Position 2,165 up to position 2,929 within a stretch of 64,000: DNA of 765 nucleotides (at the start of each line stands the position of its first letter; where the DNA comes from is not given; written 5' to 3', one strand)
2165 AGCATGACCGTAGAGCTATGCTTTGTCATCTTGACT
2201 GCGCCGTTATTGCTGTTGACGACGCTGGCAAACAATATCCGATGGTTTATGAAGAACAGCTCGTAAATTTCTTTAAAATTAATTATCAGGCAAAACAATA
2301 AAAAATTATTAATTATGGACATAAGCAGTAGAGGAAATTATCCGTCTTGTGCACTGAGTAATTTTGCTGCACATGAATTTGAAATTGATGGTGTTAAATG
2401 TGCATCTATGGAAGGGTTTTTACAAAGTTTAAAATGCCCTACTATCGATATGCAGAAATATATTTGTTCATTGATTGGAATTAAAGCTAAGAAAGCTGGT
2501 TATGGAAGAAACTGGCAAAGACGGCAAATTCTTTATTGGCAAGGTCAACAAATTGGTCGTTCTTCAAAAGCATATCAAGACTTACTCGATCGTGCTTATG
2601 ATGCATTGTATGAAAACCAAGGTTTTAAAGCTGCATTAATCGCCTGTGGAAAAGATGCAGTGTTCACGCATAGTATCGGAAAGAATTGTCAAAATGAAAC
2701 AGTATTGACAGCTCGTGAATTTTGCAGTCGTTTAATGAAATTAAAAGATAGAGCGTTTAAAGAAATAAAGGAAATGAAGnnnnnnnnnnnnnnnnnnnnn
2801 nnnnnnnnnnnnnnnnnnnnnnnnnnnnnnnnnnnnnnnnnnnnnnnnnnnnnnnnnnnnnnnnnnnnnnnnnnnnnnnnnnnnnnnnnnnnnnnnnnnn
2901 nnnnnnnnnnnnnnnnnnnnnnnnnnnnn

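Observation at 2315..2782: NADAR (YbiA-like) protein, a candidate reverser of DNA ADP-ribosylation (anti-DarT)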

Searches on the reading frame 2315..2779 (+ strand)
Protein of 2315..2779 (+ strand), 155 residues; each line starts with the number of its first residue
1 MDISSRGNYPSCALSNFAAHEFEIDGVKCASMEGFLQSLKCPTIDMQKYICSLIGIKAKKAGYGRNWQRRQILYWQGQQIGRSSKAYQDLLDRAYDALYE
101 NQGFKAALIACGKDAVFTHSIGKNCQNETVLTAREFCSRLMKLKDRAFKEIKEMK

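Call 3: search_protein_families(library=pfam, proteins=[window:2315-2779:+], max_evalue=10)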
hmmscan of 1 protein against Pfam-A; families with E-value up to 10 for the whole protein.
window:2315-2779:+ (155 aa): 2 families
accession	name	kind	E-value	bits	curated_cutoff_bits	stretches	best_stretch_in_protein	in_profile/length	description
PF08010.17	Phage_30_3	-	2.5e-52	176.8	36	1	9-144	2-137/138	Bacteriophage protein GP30.3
PF22075.2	DUF6939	-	0.24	11.5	27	1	1-66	19-92/167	Family of unknown function (DUF6939)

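Call 4: search_protein_families(library=phrogs, proteins=[window:2315-2779:+], max_evalue=1)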
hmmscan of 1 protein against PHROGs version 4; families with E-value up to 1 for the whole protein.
window:2315-2779:+ (155 aa): 1 family
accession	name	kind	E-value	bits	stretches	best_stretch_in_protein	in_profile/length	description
phrog_652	-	unknown function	7.8e-39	134.7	1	1-146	129-272/296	-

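Call 5: search_protein_families(library=ncbifam, proteins=[window:2315-2779:+], max_evalue=10)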
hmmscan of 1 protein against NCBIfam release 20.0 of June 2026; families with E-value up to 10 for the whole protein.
window:2315-2779:+ (155 aa): 2 families
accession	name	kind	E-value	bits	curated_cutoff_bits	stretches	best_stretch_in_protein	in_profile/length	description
NF005833.0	PRK07737.1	equivalog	0.087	11.9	444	1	56-130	22-96/501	flagellar hook-associated protein 2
TIGR02464.1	ribofla_fusion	equivalog_domain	0.092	13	73.7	1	11-75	10-76/153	riboflavin biosynthesis intermediates N-glycosidase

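Call 6: search_solved_structures(query=window:2315-2779:+, max_evalue=10, show_alignments=3)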
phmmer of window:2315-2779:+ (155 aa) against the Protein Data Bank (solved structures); distinct sequences matched with E-value up to 10: 1.
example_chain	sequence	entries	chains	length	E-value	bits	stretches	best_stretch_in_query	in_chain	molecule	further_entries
5b82_A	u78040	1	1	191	0.13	15.2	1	39-73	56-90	Tll0287 protein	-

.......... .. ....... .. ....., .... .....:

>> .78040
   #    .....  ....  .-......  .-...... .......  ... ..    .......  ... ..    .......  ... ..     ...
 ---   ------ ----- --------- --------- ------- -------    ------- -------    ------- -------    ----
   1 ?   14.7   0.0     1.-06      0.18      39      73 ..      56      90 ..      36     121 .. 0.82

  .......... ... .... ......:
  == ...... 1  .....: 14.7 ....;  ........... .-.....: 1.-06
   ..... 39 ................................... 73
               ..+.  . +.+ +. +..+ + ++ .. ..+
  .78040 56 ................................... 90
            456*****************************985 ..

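Call 7: find_homologous_proteins(query=window:2315-2779:+, max_evalue=0.001)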
Query window:2315-2779:+ (155 aa): 3192 proteins with E <= 0.001 among 3206 candidates; the best 120 are listed.
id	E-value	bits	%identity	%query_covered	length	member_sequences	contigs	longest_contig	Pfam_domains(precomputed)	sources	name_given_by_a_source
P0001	8.0e-97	339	96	100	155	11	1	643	PF08010.17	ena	-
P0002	1.4e-79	283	81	98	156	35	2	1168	PF08010.17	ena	-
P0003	4.4e-71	255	75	99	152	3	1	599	PF08010.17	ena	-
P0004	3.1e-70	253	72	97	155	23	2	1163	PF08010.17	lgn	-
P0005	2.9e-69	249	76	98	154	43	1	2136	PF08010.17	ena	-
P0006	2.3e-67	243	73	100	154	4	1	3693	PF08010.17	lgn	-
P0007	3.2e-65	236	73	97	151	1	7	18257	PF08010.17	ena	-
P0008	1.0e-63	231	73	94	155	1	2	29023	PF08010.17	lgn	-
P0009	4.2e-62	226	71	94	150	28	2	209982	PF08010.17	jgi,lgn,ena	-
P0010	5.5e-61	223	71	94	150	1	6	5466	PF08010.17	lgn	-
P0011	1.8e-60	221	72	94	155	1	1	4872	PF08010.17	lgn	-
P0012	2.3e-60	221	69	97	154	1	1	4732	PF08010.17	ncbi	-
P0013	5.2e-60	219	69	100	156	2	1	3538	PF08010.17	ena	-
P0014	5.7e-60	219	71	94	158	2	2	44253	PF08010.17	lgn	-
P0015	1.9e-59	218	71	97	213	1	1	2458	PF08010.17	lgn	-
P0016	2.9e-59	217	67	94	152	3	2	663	PF08010.17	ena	-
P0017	5.9e-59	216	68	94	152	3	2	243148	PF08010.17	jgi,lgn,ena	-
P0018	3.1e-58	214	66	94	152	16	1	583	PF08010.17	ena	-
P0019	1.8e-57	211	64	96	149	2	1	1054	PF08010.17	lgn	-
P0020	2.2e-57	211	66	98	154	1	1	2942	PF08010.17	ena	-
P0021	3.4e-57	210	70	94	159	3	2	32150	PF08010.17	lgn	-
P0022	3.8e-57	210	61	99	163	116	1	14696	PF08010.17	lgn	-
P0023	7.9e-57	209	66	99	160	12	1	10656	PF08010.17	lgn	-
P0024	1.1e-56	209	68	97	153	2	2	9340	PF08010.17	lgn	-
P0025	1.4e-56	208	68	94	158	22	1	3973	PF08010.17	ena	-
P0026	2.5e-56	207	66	95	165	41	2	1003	PF08010.17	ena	-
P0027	3.9e-56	207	67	97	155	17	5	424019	PF08010.17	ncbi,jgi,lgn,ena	-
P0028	6.0e-56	206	64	96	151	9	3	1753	PF08010.17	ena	-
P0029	7.4e-56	206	67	94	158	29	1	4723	PF08010.17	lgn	-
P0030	8.9e-56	206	63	100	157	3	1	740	PF08010.17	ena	-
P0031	9.6e-56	206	66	94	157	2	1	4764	PF08010.17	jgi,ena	-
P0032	1.0e-55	205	67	94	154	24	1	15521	PF08010.17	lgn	-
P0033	2.4e-55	204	66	93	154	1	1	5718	PF08010.17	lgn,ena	-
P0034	2.5e-55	204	64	97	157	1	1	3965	PF08010.17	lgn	-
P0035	2.7e-55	204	66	94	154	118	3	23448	PF08010.17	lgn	-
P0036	2.8e-55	204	66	97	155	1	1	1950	PF08010.17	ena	-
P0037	3.5e-55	204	66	93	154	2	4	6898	PF08010.17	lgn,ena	-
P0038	3.8e-55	204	66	94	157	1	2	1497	PF08010.17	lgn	-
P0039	3.8e-55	204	66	94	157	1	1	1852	PF08010.17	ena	-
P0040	4.8e-55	203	63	98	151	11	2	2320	PF08010.17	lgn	-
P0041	4.9e-55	203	66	94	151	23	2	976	PF08010.17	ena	-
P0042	5.0e-55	203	66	97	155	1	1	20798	PF08010.17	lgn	-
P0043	5.1e-55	203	67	94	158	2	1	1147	PF08010.17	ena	-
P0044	5.6e-55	203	65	94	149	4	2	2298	PF08010.17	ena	-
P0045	6.3e-55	203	63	89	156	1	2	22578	PF08010.17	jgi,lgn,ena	-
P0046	6.9e-55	203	66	97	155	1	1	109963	PF08010.17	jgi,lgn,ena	-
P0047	8.4e-55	203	65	94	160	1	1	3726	PF08010.17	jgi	jgi:predicted NAD-dependent protein-ADP-ribosyltransferase YbiA (DUF1768 family)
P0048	8.9e-55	202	63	97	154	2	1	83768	PF08010.17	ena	-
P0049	1.1e-54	202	63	94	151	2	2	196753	PF08010.17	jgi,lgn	jgi:predicted NAD-dependent protein-ADP-ribosyltransferase YbiA (DUF1768 family)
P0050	1.7e-54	202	63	97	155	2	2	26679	PF08010.17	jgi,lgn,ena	-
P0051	1.9e-54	201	65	97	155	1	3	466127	PF08010.17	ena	-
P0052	2.4e-54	201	64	94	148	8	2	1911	PF08010.17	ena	-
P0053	2.6e-54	201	63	99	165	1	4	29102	PF08010.17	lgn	-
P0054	3.1e-54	201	64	95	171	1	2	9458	PF08010.17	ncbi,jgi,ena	jgi:predicted NAD-dependent protein-ADP-ribosyltransferase YbiA (DUF1768 family)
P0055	3.5e-54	201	63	98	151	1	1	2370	PF08010.17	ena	-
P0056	3.7e-54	200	66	94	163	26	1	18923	PF08010.17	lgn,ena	-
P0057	4.6e-54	200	62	99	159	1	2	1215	PF08010.17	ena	-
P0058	5.0e-54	200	65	97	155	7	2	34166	PF08010.17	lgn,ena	-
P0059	5.7e-54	200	64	94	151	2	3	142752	PF08010.17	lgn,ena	-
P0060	5.9e-54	200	66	94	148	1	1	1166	PF08010.17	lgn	-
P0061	6.1e-54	200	63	99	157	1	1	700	PF08010.17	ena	-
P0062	6.3e-54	200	62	94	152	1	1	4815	PF08010.17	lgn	-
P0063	7.0e-54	200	65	97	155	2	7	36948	PF08010.17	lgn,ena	-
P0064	8.4e-54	199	61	99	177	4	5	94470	PF08010.17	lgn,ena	-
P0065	9.9e-54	199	65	94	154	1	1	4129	PF08010.17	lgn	-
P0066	1.3e-53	199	63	99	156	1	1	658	PF08010.17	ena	-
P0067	1.4e-53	199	65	93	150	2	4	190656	PF08010.17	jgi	-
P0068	1.6e-53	198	63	100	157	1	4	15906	PF08010.17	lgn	-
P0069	1.6e-53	198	66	93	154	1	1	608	PF08010.17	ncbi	-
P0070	1.9e-53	198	66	94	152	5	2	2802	PF08010.17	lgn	-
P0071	1.9e-53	198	65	93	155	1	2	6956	PF08010.17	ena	-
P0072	1.9e-53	198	61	100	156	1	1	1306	PF08010.17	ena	-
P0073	2.5e-53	198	63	94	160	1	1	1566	PF08010.17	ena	-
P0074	3.1e-53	197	62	100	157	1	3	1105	PF08010.17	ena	-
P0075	4.0e-53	197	66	94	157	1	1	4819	PF08010.17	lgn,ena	-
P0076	4.1e-53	197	60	95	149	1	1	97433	PF08010.17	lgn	-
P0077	4.2e-53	197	61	95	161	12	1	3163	PF08010.17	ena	-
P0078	4.3e-53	197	65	97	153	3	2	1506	PF08010.17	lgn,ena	-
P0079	5.4e-53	197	61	99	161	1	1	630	PF08010.17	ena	-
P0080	5.5e-53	197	63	100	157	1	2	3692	PF08010.17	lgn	-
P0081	5.7e-53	197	63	94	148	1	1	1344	PF08010.17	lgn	-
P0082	6.1e-53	196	65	93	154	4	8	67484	PF08010.17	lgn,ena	-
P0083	6.1e-53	196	62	98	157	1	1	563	PF08010.17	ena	-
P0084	6.2e-53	196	61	97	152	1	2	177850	PF08010.17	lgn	-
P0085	7.0e-53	196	61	100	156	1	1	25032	PF08010.17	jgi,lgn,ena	-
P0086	7.6e-53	196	66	94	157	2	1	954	PF08010.17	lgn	-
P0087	7.7e-53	196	60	100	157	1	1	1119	PF08010.17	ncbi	-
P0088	8.7e-53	196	59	99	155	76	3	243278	PF08010.17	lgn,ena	-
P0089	9.1e-53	196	61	94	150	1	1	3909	PF08010.17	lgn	-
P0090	9.4e-53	196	64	94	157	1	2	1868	PF08010.17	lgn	-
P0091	9.9e-53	196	64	95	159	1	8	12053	PF08010.17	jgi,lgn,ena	jgi:predicted NAD-dependent protein-ADP-ribosyltransferase YbiA (DUF1768 family)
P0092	1.0e-52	196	65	93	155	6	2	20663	PF08010.17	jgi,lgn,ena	jgi:predicted NAD-dependent protein-ADP-ribosyltransferase YbiA (DUF1768 family)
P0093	1.1e-52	196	63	100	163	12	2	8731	PF08010.17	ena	-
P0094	1.1e-52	196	63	97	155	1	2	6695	PF08010.17,PF08719.18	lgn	-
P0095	1.1e-52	196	61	100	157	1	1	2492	PF08010.17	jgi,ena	-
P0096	1.2e-52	196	65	94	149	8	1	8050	PF08010.17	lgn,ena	-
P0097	1.2e-52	196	60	100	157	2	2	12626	PF08010.17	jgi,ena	-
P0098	1.5e-52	195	64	94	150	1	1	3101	PF08010.17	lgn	-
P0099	1.7e-52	195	63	94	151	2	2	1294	PF08010.17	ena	-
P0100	1.8e-52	195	61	100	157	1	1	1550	PF08010.17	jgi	-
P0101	1.8e-52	195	63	95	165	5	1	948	PF08010.17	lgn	-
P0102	1.8e-52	195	61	99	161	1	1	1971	PF08010.17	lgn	-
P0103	1.8e-52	195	62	94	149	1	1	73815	PF08010.17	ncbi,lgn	-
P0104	1.9e-52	195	63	100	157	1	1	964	PF08010.17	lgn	-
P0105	2.0e-52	195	62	100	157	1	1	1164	PF08010.17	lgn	-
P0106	2.2e-52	195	65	93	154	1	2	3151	PF08010.17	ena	-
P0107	2.3e-52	195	63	94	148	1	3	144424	PF08010.17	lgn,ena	-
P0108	2.3e-52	195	63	95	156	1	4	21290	PF08010.17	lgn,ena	-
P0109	3.3e-52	194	59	99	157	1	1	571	PF08010.17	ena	-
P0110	3.4e-52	194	63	95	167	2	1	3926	PF08010.17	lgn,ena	-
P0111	3.5e-52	194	63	94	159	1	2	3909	PF08010.17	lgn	-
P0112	3.5e-52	194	64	93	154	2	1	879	PF08010.17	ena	-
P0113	3.6e-52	194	62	93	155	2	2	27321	PF08010.17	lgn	-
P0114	3.9e-52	194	63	94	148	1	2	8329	PF08010.17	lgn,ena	-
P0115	3.9e-52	194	61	97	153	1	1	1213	PF08010.17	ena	-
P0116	3.9e-52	194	62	94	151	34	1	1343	PF08010.17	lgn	-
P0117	4.0e-52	194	61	100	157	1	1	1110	PF08010.17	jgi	jgi:predicted NAD-dependent protein-ADP-ribosyltransferase YbiA (DUF1768 family)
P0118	4.0e-52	194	63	94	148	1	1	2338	PF08010.17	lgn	-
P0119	4.1e-52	194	64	94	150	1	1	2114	PF08010.17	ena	-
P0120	4.1e-52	194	63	94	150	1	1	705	PF08010.17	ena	-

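Call 8: search_dna_similar(query=window:2315-2779:+, collection=phages, mode=protein, max_rows=30, rows=spread)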
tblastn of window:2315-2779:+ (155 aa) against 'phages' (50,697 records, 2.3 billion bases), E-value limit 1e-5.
Records with a match: 1507; places in all: 1508; records where one place covers at least 80% of the query: 1503.
Best place of each record, by identity: 60-80% 1; <60% 1506.
By first word of the organism name: Escherichia 596; Klebsiella 272; Shigella 82; Aeromonas 76; Acinetobacter 69; Vibrio 56; Enterobacter 54; Enterobacteria 48; Yersinia 33; Citrobacter 27; and 37 more.
By host as written in the record: Escherichia coli 258; - 174; Klebsiella pneumoniae 88; Escherichia coli B 28; Aeromonas salmonicida 27; Escherichia coli O157:H7 24; Escherichia coli str. K-12 substr. MG1655 22; Shigella sp. 21; and 381 more.
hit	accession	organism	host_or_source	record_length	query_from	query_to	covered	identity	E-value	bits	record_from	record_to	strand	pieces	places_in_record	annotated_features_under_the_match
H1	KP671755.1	Vibrio phage ValKK3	Vibrio alginolyticus ATCC 17749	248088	1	153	99%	56.9%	3e-49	174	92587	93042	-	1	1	hypothetical protein (x2) | putative 5'(3')-deoxyribonucleotidase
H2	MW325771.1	Salmonella phage KM16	Salmonella enterica subsp. enterica ...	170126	1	145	94%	58.6%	8e-46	164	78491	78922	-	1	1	record has no annotation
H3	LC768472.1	Klebsiella phage phiKp_10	Klebsiella pneumoniae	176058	1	145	94%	57.9%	2e-45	163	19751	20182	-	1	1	hypothetical protein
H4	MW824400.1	Vibrio phage 51E28.4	Vibrio crassostreae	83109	1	144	93%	57.6%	9e-45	161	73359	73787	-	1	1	hypothetical protein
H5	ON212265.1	Enterobacter phage fGh-Ecl01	Enterobacter cloacae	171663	1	144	93%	56.9%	3e-43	157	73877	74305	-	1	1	hypothetical protein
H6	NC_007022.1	Aeromonas phage 31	Aeromonas salmonicida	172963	1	145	94%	55.9%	2e-46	166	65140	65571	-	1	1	30.3: hypothetical protein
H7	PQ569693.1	Klebsiella phage vB_Kpn_K65_evo10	Klebsiella pneumoniae K62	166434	1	145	94%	55.9%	2e-45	163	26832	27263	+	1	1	hypothetical protein (x2)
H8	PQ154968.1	Raoultella phage vB_Rp_M21a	Raoultella planticola M21a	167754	1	145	94%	55.9%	2e-45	163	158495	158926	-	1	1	hypothetical protein (x2)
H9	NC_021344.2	Escherichia phage Lw1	Escherichia coli BL21(DE3)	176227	1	136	88%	58.8%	5e-43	156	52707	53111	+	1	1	hypothetical protein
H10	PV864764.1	Klebsiella phage CP-p-KP-21072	Klebsiella pneumoniae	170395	1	145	94%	54.5%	4e-42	154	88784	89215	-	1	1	hypothetical protein (x2)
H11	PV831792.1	Aeromonas phage AS4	Aeromonas salmonicida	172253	1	145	94%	53.8%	1e-45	164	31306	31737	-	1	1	hypothetical protein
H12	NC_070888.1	Rhizobium phage RL38J1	Rhizobium leguminosarum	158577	1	145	94%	48.3%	9e-37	138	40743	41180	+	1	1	hypothetical protein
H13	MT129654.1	Escherichia phage MN04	enterotoxigenic Escherichia Coli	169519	1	145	94%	40.3%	4e-24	102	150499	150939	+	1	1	hypothetical protein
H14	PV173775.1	Escherichia phage GEP001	Escherichia coli ATCC 35150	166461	1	145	94%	39.6%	2e-22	98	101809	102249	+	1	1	hypothetical protein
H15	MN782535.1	Acinetobacter phage vB_AbaM_Lazarus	Acinetobacter baumannii strain ...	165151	1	145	94%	39.2%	6e-18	85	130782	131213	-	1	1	hypothetical protein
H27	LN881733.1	Escherichia phage slur08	Escherichia coli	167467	1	136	88%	39.3%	1e-20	93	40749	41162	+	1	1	Bacteriophage protein GP30.3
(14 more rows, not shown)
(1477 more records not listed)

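Call 12: get_annotated_region(hit=H27, flank=4000)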
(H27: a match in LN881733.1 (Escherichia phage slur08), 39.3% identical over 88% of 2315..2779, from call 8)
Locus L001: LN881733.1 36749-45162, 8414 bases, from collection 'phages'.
description: Escherichia phage slur08, complete genome.
organism: Escherichia phage slur08 (NCBI taxid 1720501)
taxonomy: Viruses; Duplodnaviria; Heunggongvirae; Uroviricota; Caudoviricetes; Straboviridae; Tevenvirinae; Tequatrovirus
host: Escherichia coli; source: -; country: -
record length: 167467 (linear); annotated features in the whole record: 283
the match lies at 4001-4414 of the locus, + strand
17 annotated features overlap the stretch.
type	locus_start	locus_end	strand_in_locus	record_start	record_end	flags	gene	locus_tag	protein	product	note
CDS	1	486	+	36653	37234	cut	-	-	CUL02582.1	tRNA-specific adenosine deaminase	submitter_locus_tag: slur08_00062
CDS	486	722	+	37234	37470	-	-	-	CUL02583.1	hypothetical protein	submitter_locus_tag: slur08_00063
CDS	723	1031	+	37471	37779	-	-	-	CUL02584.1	hypothetical protein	submitter_locus_tag: slur08_00064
CDS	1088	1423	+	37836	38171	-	-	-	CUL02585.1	Chaperonin 10 Kd subunit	submitter_locus_tag: slur08_00065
CDS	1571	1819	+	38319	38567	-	-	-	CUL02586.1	hypothetical protein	submitter_locus_tag: slur08_00066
CDS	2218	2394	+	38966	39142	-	-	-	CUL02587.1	hypothetical protein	submitter_locus_tag: slur08_00067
CDS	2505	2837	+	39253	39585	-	-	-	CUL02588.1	Phage GP30.8 protein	submitter_locus_tag: slur08_00068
CDS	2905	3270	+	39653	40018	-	-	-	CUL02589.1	Phage Gp30.7 protein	submitter_locus_tag: slur08_00069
CDS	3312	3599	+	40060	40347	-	-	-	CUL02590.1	hypothetical protein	submitter_locus_tag: slur08_00070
CDS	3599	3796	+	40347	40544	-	-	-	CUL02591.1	hypothetical protein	submitter_locus_tag: slur08_00071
CDS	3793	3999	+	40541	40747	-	-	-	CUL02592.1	hypothetical protein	submitter_locus_tag: slur08_00072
CDS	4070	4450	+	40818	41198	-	-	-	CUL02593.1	Bacteriophage protein GP30.3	submitter_locus_tag: slur08_00073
CDS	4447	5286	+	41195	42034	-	-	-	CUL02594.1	hypothetical protein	submitter_locus_tag: slur08_00074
CDS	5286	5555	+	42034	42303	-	-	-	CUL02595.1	hypothetical protein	submitter_locus_tag: slur08_00075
CDS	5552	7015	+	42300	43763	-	-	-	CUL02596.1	DNA ligase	submitter_locus_tag: slur08_00076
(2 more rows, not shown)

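Call 13: get_annotated_region(hit=H1, flank=5000)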
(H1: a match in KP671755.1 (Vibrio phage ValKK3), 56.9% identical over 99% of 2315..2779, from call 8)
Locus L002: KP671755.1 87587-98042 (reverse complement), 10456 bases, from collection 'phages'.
description: Vibrio phage ValKK3, complete genome.
organism: Vibrio phage ValKK3 (NCBI taxid 1610855)
taxonomy: Viruses; Duplodnaviria; Heunggongvirae; Uroviricota; Caudoviricetes; Straboviridae; Schizotequatrovirus; Schizotequatrovirus valkk3
host: Vibrio alginolyticus ATCC 17749; source: marine sediment; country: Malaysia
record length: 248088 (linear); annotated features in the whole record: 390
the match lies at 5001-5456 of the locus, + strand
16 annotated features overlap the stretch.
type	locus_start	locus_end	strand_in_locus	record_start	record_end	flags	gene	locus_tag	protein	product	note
CDS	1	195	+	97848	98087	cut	-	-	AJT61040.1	glutaredoxin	ORF199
CDS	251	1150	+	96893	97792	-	-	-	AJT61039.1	head vertex protein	ORF198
CDS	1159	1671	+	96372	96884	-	-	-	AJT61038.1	RNA polymerase sigma factor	ORF197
CDS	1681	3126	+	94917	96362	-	-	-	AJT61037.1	hypothetical protein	ORF196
CDS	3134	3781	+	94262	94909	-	-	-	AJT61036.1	hypothetical protein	ORF195; AdoMet_Mtases: S-adenosylmethionine-dependent methyltrasferases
CDS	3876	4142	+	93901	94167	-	-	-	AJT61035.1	hypothetical protein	ORF194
CDS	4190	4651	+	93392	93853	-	-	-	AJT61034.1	hypothetical protein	ORF193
CDS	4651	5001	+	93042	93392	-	-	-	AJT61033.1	hypothetical protein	ORF192; Similar to putative 12.4 kDa protein [Vibrio phage VH7D], Protein of unknown function (DUF2654)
CDS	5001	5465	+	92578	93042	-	-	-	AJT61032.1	hypothetical protein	ORF191; similar to putative 32.4 kDa protein [Vibrio phage VH7D]; Bacteriophage protein GP30.3 NADAR Superfamily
CDS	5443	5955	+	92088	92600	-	-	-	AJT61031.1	putative 5'(3')-deoxyribonucleotidase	ORF190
CDS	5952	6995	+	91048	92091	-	-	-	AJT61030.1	exonuclease subunit 1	ORF189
CDS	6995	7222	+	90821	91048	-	-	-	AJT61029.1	hypothetical protein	ORF188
CDS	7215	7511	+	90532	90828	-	-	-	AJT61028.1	hypothetical protein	ORF187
CDS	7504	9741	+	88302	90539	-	-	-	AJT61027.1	exonuclease subunit 2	ORF186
CDS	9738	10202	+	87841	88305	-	-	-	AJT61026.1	hypothetical protein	ORF185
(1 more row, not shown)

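Call 27: search_solved_structures(query=A2, max_evalue=10, show_alignments=4)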
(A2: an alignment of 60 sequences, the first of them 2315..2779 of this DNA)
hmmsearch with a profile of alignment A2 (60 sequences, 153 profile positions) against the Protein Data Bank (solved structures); distinct sequences matched with E-value up to 10: 3.
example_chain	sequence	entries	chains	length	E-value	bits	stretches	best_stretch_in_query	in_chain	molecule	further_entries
2b3w_A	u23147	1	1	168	0.24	14.5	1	14-64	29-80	Hypothetical protein ybiA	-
6zbc_A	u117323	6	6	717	1.4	12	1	78-146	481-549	Merozoite surface antigens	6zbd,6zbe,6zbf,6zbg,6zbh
6zbj_A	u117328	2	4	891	2.4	11.2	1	78-146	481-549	Precursor of the major merozoite surface antigens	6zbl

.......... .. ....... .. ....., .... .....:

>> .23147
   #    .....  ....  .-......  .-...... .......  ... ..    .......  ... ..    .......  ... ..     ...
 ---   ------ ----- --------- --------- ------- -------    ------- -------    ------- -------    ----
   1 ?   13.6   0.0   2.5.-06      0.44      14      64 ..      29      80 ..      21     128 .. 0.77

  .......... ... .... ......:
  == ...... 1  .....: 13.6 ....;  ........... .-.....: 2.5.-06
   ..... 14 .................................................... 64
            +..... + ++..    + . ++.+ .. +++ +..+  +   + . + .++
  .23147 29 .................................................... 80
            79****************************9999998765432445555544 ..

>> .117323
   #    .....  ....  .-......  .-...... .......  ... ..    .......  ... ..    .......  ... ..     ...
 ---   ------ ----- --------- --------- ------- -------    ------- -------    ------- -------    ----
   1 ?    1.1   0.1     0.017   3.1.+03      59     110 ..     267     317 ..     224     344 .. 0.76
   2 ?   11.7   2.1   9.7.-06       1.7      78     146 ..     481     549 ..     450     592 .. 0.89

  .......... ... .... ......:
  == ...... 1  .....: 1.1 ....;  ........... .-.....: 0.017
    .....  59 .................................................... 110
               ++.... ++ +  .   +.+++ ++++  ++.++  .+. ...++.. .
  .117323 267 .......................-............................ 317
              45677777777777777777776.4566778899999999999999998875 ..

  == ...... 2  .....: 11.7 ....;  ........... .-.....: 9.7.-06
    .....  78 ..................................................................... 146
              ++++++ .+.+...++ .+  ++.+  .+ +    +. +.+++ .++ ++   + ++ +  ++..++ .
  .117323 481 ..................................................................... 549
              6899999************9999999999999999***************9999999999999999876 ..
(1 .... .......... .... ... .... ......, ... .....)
